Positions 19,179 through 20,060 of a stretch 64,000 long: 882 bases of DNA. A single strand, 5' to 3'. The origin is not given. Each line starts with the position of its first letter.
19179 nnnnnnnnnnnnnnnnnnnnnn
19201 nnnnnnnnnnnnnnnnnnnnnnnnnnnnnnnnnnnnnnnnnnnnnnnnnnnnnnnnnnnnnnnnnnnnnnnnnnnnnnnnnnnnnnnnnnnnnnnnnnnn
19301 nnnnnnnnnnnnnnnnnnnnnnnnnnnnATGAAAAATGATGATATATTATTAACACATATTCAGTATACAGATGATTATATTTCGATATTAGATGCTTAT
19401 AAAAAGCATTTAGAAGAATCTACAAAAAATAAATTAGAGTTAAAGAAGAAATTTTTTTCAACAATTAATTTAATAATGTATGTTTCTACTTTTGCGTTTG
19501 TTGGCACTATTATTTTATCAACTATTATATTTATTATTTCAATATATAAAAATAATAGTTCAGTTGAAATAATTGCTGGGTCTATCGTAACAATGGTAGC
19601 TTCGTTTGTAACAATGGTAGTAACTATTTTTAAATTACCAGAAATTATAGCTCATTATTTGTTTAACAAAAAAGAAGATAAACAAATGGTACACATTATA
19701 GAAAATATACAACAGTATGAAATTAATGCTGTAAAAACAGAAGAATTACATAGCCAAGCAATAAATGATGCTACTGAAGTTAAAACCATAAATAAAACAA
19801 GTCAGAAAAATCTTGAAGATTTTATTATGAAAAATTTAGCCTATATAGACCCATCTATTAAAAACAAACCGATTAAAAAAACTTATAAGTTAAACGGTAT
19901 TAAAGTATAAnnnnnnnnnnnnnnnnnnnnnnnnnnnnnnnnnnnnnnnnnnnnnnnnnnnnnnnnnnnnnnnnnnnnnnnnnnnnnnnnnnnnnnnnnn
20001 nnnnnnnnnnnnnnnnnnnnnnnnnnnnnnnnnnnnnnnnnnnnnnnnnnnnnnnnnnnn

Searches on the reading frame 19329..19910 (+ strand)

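Call 81: search_protein_families(library=pfam, proteins=[window:19329-19910:+], max_evalue=0.001)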
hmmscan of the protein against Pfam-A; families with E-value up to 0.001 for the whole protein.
window:19329-19910:+ (193 aa): 1 family
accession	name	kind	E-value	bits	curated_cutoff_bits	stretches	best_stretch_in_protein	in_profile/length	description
PF07331.16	TctB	-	0.00053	20.6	29.1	1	30-96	61-128/137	Tripartite tricarboxylate transporter TctB family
